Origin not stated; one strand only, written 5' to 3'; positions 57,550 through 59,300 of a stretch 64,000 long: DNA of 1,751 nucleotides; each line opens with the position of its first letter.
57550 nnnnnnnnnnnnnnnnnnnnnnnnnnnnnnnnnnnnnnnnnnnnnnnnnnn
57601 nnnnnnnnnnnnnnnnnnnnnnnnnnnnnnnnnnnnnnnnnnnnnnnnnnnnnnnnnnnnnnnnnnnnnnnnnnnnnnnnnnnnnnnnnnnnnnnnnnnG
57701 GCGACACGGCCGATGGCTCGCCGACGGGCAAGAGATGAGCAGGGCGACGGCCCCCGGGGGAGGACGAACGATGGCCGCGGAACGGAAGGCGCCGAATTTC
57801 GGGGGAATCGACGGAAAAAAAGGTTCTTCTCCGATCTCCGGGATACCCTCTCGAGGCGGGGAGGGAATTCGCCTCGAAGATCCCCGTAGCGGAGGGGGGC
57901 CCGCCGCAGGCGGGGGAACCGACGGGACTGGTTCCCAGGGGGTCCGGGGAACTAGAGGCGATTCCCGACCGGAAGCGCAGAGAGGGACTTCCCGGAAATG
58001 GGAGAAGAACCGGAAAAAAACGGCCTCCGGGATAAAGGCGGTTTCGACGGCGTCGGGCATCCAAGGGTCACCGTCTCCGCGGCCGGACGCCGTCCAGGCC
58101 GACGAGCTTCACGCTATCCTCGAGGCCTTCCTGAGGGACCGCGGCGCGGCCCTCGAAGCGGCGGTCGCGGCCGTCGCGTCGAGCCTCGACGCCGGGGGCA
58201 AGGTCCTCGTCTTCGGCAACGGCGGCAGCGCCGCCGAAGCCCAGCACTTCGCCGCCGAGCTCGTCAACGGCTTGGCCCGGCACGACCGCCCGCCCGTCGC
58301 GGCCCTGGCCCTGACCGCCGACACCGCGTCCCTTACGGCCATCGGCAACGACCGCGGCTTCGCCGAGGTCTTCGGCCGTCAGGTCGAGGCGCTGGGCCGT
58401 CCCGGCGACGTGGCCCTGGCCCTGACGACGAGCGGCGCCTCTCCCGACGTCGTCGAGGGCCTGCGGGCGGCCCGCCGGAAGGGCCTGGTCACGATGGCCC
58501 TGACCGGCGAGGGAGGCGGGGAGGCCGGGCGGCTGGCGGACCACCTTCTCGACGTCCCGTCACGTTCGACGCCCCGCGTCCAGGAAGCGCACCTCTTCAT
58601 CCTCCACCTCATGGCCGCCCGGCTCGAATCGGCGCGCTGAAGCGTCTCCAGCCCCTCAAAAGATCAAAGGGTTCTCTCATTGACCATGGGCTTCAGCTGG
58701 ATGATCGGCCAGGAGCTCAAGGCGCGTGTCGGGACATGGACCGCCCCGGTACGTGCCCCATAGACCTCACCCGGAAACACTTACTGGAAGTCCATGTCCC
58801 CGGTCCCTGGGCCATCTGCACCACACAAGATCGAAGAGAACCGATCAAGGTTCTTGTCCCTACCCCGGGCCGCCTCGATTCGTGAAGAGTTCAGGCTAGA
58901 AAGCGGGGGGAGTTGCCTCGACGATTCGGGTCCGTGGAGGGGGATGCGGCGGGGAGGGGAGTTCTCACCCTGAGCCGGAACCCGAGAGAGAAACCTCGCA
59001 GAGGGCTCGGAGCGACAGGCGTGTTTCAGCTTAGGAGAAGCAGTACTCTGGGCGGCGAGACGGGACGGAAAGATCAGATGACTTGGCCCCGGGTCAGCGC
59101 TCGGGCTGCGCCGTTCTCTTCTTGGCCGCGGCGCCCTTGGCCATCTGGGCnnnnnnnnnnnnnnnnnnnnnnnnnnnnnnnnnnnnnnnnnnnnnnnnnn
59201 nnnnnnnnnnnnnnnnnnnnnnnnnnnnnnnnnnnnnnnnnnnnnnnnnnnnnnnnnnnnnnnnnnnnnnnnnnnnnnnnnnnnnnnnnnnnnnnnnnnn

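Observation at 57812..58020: Repeat copy B has perfect 11-bp terminal inverted repeats and a 10-bp flanking direct repeat (MITE footprint)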

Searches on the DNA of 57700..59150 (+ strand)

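Call 11: search_rna_families(source=window, start=57700, end=59150, threshold=evalue, max_evalue=10, show_alignments=2)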
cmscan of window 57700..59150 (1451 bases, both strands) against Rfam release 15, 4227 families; matches with E-value up to 10: 6.
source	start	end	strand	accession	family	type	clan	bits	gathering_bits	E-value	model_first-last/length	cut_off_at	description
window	57833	57894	-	RF01798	g2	Gene;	-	21.7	70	0.73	1-67/67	no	G2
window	58042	58131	+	RF02889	Sr006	Gene; sRNA;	-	17.6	100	5.8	1-124/124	no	Pseudomonas sRNA 6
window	58961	59066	-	RF02169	PVT1_6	Gene; lncRNA;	-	16.3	45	4.7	1-113/113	no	Pvt1 oncogene conserved region 6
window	57742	57882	-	RF02344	ar14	Gene; sRNA;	-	15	58.8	4.9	1-123/123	no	Alphaproteobacterial ar14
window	58895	58971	+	RF00461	IRES_VEGF_A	Cis-reg; IRES;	-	13.8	160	2.1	1-308/308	no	Vascular endothelial growth factor (VEGF) IRES A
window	57815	57917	-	RF02837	anti-hemB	Gene; sRNA;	-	13.7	49.5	4.7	1-81/81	no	Burkholderia RNA 7 (anti-hemB)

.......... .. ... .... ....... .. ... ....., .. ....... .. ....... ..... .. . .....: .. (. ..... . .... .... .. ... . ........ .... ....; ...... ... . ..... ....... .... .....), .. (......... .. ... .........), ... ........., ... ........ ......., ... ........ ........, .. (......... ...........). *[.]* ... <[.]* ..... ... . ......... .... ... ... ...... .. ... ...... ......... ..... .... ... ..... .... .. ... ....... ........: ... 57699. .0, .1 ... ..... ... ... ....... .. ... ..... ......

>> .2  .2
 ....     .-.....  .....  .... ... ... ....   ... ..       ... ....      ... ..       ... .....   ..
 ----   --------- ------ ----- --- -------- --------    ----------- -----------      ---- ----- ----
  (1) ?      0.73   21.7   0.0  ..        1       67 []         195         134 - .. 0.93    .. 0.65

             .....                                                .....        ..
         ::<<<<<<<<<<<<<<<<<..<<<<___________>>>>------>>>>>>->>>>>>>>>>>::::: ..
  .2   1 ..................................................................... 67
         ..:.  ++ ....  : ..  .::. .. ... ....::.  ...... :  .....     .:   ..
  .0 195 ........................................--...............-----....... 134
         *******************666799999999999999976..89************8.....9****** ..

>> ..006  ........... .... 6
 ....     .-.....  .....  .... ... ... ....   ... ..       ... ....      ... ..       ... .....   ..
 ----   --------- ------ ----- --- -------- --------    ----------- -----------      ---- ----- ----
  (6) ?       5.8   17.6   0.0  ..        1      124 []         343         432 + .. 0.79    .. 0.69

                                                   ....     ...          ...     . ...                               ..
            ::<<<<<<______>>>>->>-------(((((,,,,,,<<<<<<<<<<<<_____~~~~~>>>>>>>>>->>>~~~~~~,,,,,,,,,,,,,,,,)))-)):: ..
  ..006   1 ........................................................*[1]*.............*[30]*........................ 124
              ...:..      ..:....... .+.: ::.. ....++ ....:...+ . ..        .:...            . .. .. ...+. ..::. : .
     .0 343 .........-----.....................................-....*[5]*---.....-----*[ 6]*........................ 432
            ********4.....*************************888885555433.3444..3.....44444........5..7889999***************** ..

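Call 64: build_rna_model(alignment_id=A6, structure=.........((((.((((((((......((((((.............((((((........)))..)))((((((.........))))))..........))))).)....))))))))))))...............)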
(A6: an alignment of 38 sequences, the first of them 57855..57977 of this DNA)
Model R1 built from alignment A6 (38 sequences, 138 columns); structure: as given.
model positions 125; base pairs 30; branch points 1; effective number of sequences 1.37; information 0.591 bits per position. Calibrated on 0.2 Mb of random sequence (short: E-values are rough).
structure used (alignment columns):
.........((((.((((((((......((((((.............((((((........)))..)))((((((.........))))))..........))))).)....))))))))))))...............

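Call 65: search_with_rna_model(model_id=R1, source=window, max_evalue=1, filters=off)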
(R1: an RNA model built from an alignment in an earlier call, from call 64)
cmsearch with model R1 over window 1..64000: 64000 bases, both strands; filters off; matches with E-value up to 1: 16.
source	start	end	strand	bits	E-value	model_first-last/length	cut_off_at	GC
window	52300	52421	+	122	4.6e-26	1-125/125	no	0.7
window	57855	57978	+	115.6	1.3e-24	1-125/125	no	0.73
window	28230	28353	-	98.7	1.1e-20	1-125/125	no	0.77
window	62725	62811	+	22.6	0.0042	1-125/125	no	0.69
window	48401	48459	-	20.6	0.012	1-125/125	no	0.75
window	41958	42032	+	17.2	0.073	1-125/125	no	0.72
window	48096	48222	+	17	0.083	1-125/125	no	0.67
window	21553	21652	-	16.6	0.1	1-125/125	no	0.68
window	52297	52418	-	14.5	0.31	1-125/125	no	0.69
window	51170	51270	-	14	0.41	1-125/125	no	0.64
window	61270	61339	+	13.8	0.44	1-125/125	no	0.7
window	34866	34922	-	13.2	0.63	1-125/125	no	0.7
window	49516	49612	-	12.7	0.82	1-125/125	no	0.7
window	2736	2849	+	12.5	0.92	1-125/125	no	0.67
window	58899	59039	+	12.4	0.95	1-125/125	no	0.65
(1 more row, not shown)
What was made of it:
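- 57855..57978 (+): Structured interior of copy B: an inner stem (57864-57875 pairing with 57955-57966) closing a three-way junction. Covariance model R1 scores 115.6 bits (call 65).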

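Call 66: search_with_rna_model(model_id=R1, sources=[L001, L002, L003, L004, L005, L006, L007, L008, L009, L010, L011, L012, L013, L014, L015, L016, L017, L018, L019, L020, L021, L022, L023, L024, L025, L026, L027, L028, L029, L030, L031, L032, L033, L034, L035, L036, L037, L038, L039, L040, L041, L042, L043, L044, L045, L046, L047, L048, L049, L050, L051, L052, L053, L054, L055, L056, L057, L058, L059, L060, L061, L062, L063, L064, L065, L066, L067, L068, L069, L070, L071, L072, L073, L074, L075, L076, L077, L078, L079, L080, L081, L082, L083, L084, L085, L086, L087, L088, L089, L090, L091, L092, L093, L094, L095, L096, L097, L098, L099, L100], max_evalue=0.001, make_alignment=true)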
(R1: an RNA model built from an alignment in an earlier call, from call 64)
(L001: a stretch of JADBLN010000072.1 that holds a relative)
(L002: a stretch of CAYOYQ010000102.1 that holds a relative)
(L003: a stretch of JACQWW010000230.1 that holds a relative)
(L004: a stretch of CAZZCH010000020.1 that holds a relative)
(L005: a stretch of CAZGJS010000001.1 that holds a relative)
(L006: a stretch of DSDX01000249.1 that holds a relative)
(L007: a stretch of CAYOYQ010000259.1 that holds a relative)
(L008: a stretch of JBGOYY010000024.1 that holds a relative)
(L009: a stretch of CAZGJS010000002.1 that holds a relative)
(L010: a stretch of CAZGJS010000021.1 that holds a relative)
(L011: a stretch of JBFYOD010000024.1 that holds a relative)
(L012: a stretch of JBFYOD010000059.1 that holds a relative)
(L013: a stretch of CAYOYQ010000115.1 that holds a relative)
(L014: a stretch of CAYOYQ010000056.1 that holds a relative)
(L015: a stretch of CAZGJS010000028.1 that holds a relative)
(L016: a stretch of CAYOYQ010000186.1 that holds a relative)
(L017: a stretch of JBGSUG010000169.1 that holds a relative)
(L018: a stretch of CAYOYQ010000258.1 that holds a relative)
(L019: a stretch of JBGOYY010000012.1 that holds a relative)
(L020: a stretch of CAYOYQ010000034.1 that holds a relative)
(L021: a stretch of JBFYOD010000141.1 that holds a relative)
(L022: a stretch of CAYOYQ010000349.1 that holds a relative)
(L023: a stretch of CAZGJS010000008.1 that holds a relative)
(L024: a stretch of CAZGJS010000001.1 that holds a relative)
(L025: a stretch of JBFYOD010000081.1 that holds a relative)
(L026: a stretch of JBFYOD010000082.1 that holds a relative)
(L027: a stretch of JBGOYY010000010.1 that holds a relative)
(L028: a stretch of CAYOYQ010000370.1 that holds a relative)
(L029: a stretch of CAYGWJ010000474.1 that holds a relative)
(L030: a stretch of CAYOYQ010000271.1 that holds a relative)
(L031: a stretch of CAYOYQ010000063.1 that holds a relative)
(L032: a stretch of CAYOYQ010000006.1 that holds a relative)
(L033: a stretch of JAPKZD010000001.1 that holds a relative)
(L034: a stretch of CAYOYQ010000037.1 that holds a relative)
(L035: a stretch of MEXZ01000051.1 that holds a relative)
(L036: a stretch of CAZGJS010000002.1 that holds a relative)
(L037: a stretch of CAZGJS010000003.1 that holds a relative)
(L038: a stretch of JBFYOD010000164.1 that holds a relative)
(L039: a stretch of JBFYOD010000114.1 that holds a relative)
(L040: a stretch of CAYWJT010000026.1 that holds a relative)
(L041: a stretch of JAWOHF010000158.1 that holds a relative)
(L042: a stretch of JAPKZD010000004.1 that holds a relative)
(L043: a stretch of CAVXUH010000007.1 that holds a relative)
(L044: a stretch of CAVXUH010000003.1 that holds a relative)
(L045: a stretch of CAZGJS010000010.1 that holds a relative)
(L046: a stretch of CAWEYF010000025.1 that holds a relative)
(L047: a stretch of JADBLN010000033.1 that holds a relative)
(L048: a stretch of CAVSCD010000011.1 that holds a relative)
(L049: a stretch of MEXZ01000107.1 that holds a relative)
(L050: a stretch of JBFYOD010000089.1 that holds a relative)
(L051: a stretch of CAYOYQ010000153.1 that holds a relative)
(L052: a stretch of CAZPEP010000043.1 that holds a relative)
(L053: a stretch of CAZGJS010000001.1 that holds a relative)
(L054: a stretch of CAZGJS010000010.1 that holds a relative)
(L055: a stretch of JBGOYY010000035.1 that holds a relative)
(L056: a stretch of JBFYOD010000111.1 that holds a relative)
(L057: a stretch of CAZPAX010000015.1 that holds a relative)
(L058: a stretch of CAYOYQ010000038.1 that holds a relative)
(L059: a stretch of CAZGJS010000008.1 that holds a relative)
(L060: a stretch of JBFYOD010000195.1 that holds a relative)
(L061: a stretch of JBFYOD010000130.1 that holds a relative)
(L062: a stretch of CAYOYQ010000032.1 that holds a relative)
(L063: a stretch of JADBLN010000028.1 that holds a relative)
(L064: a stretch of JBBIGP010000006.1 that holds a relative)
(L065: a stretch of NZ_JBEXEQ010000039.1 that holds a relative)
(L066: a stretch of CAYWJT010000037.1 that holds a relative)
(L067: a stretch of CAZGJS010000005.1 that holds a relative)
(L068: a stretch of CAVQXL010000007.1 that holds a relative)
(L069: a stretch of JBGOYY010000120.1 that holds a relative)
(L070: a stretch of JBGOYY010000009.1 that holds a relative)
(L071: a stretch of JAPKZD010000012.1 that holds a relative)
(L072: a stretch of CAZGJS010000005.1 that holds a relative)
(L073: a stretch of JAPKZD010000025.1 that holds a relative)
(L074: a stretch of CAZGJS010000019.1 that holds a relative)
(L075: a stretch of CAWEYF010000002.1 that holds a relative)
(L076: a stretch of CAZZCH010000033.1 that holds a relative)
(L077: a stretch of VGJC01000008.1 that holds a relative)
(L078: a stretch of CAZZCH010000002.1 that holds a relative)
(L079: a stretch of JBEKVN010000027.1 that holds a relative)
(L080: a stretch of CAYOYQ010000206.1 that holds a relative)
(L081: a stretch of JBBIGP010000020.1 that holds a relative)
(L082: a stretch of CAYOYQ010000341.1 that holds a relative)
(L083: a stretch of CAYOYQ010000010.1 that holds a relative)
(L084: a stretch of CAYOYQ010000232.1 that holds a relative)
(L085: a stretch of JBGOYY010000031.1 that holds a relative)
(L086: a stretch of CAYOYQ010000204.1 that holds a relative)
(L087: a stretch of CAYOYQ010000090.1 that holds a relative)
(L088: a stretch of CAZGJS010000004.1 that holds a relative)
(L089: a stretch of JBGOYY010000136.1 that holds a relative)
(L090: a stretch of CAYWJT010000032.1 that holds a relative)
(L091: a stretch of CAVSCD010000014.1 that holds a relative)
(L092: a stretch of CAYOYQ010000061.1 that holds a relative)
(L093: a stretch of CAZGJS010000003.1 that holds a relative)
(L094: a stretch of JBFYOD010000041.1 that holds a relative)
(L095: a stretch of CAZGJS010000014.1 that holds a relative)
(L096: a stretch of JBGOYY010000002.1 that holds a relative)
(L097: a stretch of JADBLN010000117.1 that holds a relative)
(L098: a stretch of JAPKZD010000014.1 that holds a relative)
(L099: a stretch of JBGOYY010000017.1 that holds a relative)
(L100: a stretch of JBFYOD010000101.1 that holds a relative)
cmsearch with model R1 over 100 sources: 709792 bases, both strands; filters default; matches with E-value up to 0.001: 102.
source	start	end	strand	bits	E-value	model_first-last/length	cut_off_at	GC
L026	5416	5539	-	134.7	5.8e-28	1-125/125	no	0.73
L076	6541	6664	-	133.9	9.1e-28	1-125/125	no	0.72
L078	5435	5557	+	133.3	1.2e-27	1-125/125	no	0.7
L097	389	511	+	132.5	1.8e-27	1-125/125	no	0.71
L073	225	348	-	132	2.4e-27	1-125/125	no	0.73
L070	1988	2111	-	131.2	3.7e-27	1-125/125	no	0.73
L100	498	621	+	129.6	8.6e-27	1-125/125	no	0.72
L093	179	301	-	129.6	8.8e-27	1-125/125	no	0.74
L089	2977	3099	+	129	1.2e-26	1-125/125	no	0.73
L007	816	937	-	128.7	1.4e-26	1-125/125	no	0.68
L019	2428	2551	+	128.4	1.7e-26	1-125/125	no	0.74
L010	4290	4413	+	127.3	3e-26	1-125/125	no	0.74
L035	7062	7184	-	126.9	3.6e-26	1-125/125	no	0.72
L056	1143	1264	+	126.5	4.7e-26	1-125/125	no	0.74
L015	2290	2413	-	125.6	7.2e-26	1-125/125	no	0.77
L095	121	244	+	125.3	8.4e-26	1-125/125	no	0.76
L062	5103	5224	+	124.4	1.4e-25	1-125/125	no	0.67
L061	6700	6822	+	124.4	1.4e-25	1-125/125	no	0.72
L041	6233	6356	-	124.3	1.4e-25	1-125/125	no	0.76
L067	2979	3102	+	124.2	1.5e-25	1-125/125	no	0.76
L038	359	481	-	124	1.7e-25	1-125/125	no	0.72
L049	5698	5822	-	123.7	2.1e-25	1-125/125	no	0.75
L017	3209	3333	-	122.8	3.3e-25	1-125/125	no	0.74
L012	314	436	-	122.6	3.5e-25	1-125/125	no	0.72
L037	4714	4836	+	121.4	6.7e-25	1-125/125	no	0.75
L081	2497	2620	-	120.1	1.4e-24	1-125/125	no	0.77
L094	7010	7133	-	118.8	2.7e-24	1-125/125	no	0.75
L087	3113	3233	-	118.7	2.9e-24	1-125/125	no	0.69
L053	1874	1995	+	118.6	3e-24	1-125/125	no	0.75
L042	5468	5591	+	118.3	3.6e-24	1-125/125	no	0.69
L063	7235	7358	+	118.2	3.8e-24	1-125/125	no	0.78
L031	3236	3357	+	118.1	4e-24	1-125/125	no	0.72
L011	5412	5534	-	118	4.2e-24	1-125/125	no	0.69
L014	5159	5282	+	118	4.3e-24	1-125/125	no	0.69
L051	1391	1511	+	117.1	6.6e-24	1-125/125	no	0.68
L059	5896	6018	-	116.9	7.5e-24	1-125/125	no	0.73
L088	536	657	-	116.7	8.4e-24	1-125/125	no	0.68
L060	2819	2938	-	116.5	9.4e-24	1-125/125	no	0.69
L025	5327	5449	-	116.5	9.5e-24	1-125/125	no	0.73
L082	1326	1447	-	116.4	1e-23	1-125/125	no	0.69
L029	113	234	+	116.3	1e-23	1-125/125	no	0.71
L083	2641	2761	+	116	1.2e-23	1-125/125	no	0.7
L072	470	593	-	115.8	1.3e-23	1-125/125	no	0.73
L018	1491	1612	-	115.6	1.5e-23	1-125/125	no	0.7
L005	2451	2570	-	115.4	1.7e-23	1-125/125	no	0.72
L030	2621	2743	-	115.2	1.9e-23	1-125/125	no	0.72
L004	2738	2859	-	114.9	2.1e-23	1-125/125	no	0.73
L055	3625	3748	-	114.6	2.6e-23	1-125/125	no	0.77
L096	6132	6257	-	114.5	2.7e-23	1-125/125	no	0.73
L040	217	342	+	114.3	3e-23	1-125/125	no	0.77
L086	1477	1597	+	113.2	5.4e-23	1-125/125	no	0.69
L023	183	306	+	113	6e-23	1-125/125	no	0.79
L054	6961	7083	-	112.9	6.3e-23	1-125/125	no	0.75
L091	2689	2809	+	112.9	6.4e-23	1-125/125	no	0.72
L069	2668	2790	+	112.5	7.8e-23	1-125/125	no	0.73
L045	3680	3802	+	112.1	9.7e-23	1-125/125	no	0.76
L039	6745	6868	-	111.5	1.4e-22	1-125/125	no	0.73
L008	1952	2076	+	111.3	1.4e-22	1-125/125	no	0.73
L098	6360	6484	-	111.2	1.6e-22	1-125/125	no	0.72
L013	592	712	+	110.7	2e-22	1-125/125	no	0.69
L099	1328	1452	-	110.5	2.2e-22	1-125/125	no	0.72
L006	5142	5262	+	110.4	2.4e-22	1-125/125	no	0.71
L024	3597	3721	+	110.2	2.7e-22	1-125/125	no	0.71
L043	5566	5686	+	109.9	3.1e-22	1-125/125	no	0.74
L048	5171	5291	+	109.4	4.1e-22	1-125/125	no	0.74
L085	2109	2230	-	109.2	4.5e-22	1-125/125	no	0.73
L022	1905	2024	+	109.2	4.6e-22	1-125/125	no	0.7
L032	976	1096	-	109.2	4.6e-22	1-125/125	no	0.72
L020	2626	2746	-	109.1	4.9e-22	1-125/125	no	0.72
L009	5937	6056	+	109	5.1e-22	1-125/125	no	0.76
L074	4766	4889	+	108.9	5.2e-22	1-125/125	no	0.69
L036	5069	5192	-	108.4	6.8e-22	1-125/125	no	0.77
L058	5582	5702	-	108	8.6e-22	1-125/125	no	0.71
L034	2114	2234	+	107.9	8.9e-22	1-125/125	no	0.71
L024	7056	7182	+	107.6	1e-21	1-125/125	no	0.72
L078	854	977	+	105.1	4e-21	1-125/125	no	0.71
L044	3880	4000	+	104.6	5.2e-21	1-125/125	no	0.77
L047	4563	4689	-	104.5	5.6e-21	1-125/125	no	0.72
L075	5856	5982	-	104.3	6e-21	1-125/125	no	0.75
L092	4736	4855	-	104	7.1e-21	1-125/125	no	0.73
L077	1779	1902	+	103.7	8.6e-21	1-125/125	no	0.74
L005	2707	2841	+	102.7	1.4e-20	1-125/125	no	0.67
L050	6718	6839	+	102.6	1.5e-20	1-125/125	no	0.74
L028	1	114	-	102.2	1.9e-20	1-117/125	3'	0.71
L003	1058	1179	+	102.1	2e-20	1-125/125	no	0.73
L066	7250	7377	+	100.6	4.3e-20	1-125/125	no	0.77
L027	7171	7295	-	99.9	6.3e-20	1-125/125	no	0.77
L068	1438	1563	+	98.2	1.6e-19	1-125/125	no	0.77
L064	6629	6752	+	96.4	4.2e-19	1-125/125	no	0.73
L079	219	355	+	94.6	1.1e-18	1-125/125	no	0.69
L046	6681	6806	+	93.8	1.7e-18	1-125/125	no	0.75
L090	4715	4841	-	93.8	1.7e-18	1-125/125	no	0.76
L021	7045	7169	+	91.3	6.1e-18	1-125/125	no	0.79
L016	2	121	+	88.8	2.4e-17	1-125/125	no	0.72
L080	1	100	+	81.6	1.1e-15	20-125/125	5'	0.71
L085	4097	4217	-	81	1.4e-15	1-125/125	no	0.68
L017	642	767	+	76.5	1.6e-14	1-125/125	no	0.67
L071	3513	3614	-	72.3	1.5e-13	1-125/125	no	0.71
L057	2062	2190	+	71.4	2.5e-13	1-125/125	no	0.71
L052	4920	5023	-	66.9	2.6e-12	1-125/125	no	0.73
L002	1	78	-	62.9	2.3e-11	1-75/125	3'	0.77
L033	602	741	+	30.5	0.0007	1-125/125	no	0.64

Alignment A7: 102 matches aligned to the model, 209 columns, each read 5' to 3' on its own strand. Consensus structure (alignment columns), stored with it:
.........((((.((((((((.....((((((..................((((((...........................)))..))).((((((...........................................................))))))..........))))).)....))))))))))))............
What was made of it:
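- Covariance model R1 found 102 hits in 710 kb of these loci and 3 strong hits in the window (calls 65, 66).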

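Call 99: search_with_rna_model(model_id=R1, sources=[L108, L109, L110, L111, L112, L151, L152, L153, L144, L146, L148, L150], max_evalue=0.1)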
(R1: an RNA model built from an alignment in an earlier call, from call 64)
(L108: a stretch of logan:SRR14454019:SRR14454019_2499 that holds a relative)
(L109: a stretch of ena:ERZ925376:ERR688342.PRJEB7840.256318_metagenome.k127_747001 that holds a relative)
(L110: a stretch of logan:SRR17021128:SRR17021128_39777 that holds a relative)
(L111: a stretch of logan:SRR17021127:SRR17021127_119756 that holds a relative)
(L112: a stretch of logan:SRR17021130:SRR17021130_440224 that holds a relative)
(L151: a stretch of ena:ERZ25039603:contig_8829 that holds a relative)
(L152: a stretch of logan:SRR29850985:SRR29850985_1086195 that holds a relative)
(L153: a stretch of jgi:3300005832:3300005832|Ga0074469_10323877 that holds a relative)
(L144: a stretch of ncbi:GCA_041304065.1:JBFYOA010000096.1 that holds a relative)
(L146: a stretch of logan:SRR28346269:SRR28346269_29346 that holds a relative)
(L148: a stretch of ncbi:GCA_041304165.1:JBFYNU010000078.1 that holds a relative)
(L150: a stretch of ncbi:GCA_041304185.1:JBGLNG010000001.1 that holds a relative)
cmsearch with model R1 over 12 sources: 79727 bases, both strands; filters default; matches with E-value up to 0.1: 5.
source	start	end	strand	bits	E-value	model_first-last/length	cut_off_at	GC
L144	10614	10735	+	122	5.7e-26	1-125/125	no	0.7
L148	5734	5857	-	115.6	1.6e-24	1-125/125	no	0.73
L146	2896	2991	+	92.5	3.6e-19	1-99/125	3'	0.74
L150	8580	8643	-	62.1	3.8e-12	30-94/125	no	0.77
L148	903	989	-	22.6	0.0052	1-125/125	no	0.69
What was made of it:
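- R1 finds nothing in any of these loci (call 99).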

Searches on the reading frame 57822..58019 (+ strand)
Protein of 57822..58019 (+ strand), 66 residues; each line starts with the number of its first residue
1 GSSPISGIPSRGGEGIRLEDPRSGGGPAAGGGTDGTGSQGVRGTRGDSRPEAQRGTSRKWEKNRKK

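Call 84: search_protein_representatives(protein=window:57822-58019:+)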
Query: 66 residues. Proteins with E-value up to 0.001 (for the whole library): 2; up to 1e-10: 1; up to 1e-30: 0. The best 2 are listed.
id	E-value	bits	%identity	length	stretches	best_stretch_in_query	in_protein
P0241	1.8e-11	59.9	38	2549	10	28-64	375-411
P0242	1.0e-06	44.8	72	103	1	3-38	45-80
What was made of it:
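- On Rickettsia-type peptide-coding palindromic element: 2 hits in 1.84 billion representatives (call 84).
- The 66-aa peptide has only 2 hits among 1.84 billion representative proteins (call 84).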
